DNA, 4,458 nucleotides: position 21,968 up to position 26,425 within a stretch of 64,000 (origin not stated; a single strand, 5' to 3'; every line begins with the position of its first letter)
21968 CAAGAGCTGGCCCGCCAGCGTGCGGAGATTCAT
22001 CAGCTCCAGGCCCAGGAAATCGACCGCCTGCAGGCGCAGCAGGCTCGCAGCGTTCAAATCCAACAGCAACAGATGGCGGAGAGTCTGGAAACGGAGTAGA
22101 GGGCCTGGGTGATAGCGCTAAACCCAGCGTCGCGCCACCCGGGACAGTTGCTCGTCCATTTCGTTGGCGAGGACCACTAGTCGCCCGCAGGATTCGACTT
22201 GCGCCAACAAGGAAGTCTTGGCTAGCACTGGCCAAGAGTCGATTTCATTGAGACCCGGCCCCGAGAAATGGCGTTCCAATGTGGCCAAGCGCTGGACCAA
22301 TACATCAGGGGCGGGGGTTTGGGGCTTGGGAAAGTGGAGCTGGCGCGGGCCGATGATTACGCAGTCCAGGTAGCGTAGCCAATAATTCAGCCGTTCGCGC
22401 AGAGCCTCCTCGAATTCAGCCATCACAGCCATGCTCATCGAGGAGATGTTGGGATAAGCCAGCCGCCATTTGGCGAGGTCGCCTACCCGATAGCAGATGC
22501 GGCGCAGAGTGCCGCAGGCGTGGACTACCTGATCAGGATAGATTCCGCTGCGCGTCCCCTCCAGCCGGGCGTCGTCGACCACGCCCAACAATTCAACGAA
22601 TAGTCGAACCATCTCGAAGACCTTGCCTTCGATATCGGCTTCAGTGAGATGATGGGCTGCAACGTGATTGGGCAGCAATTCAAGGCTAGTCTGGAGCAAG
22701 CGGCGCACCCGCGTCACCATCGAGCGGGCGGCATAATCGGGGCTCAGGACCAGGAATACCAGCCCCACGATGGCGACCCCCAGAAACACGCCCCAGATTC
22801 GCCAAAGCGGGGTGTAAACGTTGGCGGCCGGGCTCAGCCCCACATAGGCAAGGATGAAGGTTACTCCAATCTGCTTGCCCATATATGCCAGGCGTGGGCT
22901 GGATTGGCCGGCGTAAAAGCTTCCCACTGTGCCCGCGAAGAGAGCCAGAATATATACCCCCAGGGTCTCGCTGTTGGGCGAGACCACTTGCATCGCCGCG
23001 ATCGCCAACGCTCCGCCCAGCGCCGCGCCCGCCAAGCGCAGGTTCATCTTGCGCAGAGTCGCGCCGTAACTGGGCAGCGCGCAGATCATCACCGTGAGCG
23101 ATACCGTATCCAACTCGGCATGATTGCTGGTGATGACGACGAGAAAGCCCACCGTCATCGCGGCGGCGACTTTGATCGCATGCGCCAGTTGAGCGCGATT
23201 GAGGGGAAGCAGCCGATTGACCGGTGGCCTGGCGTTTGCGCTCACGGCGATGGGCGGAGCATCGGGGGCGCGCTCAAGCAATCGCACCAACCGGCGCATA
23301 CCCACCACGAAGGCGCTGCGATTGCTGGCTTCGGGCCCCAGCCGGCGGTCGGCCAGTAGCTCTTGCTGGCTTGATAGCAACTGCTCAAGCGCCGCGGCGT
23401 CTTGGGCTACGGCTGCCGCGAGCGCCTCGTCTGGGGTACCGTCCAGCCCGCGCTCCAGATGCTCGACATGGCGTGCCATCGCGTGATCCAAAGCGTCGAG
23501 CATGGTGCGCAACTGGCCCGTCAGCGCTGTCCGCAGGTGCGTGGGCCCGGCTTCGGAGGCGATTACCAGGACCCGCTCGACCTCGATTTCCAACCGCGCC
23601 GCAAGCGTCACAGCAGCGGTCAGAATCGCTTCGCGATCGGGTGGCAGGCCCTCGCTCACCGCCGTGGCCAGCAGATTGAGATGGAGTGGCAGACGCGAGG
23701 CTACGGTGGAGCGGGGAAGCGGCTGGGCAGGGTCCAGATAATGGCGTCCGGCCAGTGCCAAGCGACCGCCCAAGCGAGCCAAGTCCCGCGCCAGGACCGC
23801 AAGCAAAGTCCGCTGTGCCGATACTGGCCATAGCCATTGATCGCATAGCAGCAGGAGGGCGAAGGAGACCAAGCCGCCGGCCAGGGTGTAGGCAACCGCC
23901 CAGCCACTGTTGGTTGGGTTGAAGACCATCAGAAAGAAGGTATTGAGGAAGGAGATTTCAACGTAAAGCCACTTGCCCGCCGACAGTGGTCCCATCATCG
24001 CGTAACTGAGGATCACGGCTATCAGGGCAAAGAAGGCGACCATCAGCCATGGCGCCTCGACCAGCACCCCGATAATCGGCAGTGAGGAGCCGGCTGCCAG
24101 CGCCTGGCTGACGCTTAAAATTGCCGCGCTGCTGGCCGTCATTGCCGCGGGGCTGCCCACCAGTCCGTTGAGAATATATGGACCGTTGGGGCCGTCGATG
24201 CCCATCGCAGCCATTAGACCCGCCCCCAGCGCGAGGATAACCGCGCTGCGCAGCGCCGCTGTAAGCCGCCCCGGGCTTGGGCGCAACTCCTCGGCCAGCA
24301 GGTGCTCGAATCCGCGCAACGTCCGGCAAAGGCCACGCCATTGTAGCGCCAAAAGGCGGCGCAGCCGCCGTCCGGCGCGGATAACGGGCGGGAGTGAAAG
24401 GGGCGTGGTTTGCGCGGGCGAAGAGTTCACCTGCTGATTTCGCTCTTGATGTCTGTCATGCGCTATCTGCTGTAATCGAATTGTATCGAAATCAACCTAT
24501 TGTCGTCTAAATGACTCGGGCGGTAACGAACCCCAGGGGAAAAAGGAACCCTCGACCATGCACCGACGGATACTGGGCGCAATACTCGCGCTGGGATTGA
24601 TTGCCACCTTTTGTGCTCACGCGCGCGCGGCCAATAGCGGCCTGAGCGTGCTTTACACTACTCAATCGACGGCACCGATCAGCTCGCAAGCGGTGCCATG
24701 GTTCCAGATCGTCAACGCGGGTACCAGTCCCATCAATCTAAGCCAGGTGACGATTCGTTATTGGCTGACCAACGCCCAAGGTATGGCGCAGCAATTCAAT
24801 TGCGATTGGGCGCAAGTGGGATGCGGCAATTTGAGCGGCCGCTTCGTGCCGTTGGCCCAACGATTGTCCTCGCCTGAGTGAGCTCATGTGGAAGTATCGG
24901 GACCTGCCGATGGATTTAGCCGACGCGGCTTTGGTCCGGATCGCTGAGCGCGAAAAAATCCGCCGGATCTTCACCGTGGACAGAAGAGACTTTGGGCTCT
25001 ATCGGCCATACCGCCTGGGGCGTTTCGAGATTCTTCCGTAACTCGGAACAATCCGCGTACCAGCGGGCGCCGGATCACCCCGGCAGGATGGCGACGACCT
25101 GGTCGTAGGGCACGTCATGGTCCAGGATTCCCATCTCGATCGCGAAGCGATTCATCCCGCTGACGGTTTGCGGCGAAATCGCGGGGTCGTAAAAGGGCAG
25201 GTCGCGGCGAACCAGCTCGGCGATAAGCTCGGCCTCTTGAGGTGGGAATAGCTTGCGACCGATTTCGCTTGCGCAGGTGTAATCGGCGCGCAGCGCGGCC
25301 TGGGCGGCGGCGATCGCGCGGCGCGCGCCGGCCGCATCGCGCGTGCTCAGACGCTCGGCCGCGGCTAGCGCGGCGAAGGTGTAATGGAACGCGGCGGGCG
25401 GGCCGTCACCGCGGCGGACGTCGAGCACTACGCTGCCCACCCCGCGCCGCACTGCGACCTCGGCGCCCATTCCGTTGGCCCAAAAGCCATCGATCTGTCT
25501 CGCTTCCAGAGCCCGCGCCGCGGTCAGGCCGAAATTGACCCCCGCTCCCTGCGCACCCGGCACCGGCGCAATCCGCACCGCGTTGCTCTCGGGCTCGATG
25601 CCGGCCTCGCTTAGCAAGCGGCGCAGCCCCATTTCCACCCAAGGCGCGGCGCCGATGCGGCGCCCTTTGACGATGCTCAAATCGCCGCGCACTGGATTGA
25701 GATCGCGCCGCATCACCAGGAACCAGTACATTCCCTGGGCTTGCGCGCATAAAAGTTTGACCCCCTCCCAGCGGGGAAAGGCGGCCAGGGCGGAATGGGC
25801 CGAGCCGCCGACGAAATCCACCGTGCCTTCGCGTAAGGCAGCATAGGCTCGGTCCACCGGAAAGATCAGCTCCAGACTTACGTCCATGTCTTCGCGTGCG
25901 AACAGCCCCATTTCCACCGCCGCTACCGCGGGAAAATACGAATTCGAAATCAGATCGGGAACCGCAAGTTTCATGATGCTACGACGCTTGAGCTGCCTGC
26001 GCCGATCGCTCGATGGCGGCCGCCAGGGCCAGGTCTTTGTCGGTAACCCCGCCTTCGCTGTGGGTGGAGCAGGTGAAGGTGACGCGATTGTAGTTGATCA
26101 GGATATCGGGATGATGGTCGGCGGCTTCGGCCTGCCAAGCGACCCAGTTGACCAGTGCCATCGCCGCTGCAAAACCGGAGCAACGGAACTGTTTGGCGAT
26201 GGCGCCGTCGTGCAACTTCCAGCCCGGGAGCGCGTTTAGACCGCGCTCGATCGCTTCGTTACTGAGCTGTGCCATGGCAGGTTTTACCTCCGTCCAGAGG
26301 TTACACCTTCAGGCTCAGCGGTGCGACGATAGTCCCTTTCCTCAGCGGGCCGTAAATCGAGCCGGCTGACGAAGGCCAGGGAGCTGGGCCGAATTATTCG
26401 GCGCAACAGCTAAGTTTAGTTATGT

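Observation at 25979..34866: Atypical mercury-resistance island: duplicated core merA, three merT variants, merP paralogs, merB-like, no merR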

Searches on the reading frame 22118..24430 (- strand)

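Call 5: search_protein_families(library=pfam, proteins=[window:22118-24430:-], max_evalue=0.01)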
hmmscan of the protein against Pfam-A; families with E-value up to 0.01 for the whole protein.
window:22118-24430:- (770 aa): 3 families
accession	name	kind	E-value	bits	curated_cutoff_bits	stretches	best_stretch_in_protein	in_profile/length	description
PF13515.12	FUSC_2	-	2.7e-08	34.4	25.6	1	435-555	9-123/126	Fusaric acid resistance protein-like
PF04632.18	FUSC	-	1.4e-05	24.4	30.9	1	415-628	2-214/660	Fusaric acid resistance protein family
PF11744.14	ALMT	-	0.0012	18.3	20.6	1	413-576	9-182/471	Aluminium activated malate transporter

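Call 6: search_protein_families(library=ncbifam, proteins=[window:22118-24430:-], max_evalue=0.01)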
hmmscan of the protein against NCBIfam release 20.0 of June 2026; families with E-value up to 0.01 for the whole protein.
window:22118-24430:- (770 aa): 3 families
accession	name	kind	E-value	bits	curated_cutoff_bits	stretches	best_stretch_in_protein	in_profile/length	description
NF008510.0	PRK11427.1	equivalog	5.3e-18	64.9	821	1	345-580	286-518/683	multidrug efflux transporter permease subunit MdtO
TIGR01667.1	YCCS_YHFK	subfamily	2.8e-05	22.5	467.8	1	404-582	372-543/701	YccS/YhfK family putative transporter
TIGR01666.1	YCCS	hypoth_equivalog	0.00038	18.7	470.75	1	413-582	380-541/705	YccS family putative transporter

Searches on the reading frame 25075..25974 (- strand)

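Call 5: search_protein_families(library=pfam, proteins=[window:25075-25974:-], max_evalue=0.01)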
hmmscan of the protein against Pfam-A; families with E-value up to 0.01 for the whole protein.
window:25075-25974:- (299 aa): 1 family
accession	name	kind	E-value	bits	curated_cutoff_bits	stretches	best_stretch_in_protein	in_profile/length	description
PF13379.11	NMT1_2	-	0.00013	22.3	24.7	0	115-185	137-197/252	NMT1-like family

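Call 6: search_protein_families(library=ncbifam, proteins=[window:25075-25974:-], max_evalue=0.01)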
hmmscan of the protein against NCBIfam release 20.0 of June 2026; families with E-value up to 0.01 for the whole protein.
window:25075-25974:- (299 aa): 0 families

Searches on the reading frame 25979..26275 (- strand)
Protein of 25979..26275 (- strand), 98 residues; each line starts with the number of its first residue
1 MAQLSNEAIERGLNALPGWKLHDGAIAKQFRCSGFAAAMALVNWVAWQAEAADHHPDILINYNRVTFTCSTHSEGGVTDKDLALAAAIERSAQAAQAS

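Call 3: search_protein_families(library=pfam, proteins=[window:25979-26275:-], max_evalue=0.01)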
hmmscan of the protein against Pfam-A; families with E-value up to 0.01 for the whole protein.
window:25979-26275:- (98 aa): 1 family
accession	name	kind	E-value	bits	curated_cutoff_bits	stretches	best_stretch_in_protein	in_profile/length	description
PF01329.24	Pterin_4a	-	1.2e-29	102.7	26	1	3-90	2-90/91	Pterin 4 alpha carbinolamine dehydratase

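Call 4: search_protein_families(library=ncbifam, proteins=[window:25979-26275:-], max_evalue=0.01)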
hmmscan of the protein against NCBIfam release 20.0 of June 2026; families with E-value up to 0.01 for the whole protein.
window:25979-26275:- (98 aa): 5 families
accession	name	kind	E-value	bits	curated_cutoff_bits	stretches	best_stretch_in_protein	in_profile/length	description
NF002017.0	PRK00823.1-2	equivalog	4.7e-30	103.5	80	1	1-91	2-92/94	4a-hydroxytetrahydrobiopterin dehydratase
NF002018.0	PRK00823.1-3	equivalog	4.8e-22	77.8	108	1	2-92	4-96/98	4a-hydroxytetrahydrobiopterin dehydratase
NF002020.0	PRK00823.1-5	equivalog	1.6e-21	76.6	146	1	2-97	13-110/111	4a-hydroxytetrahydrobiopterin dehydratase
NF002019.0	PRK00823.1-4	equivalog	1.9e-21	76.3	137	1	3-90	21-110/116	4a-hydroxytetrahydrobiopterin dehydratase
NF002016.0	PRK00823.1-1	equivalog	1.4e-12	47.7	133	1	2-90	17-109/113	4a-hydroxytetrahydrobiopterin dehydratase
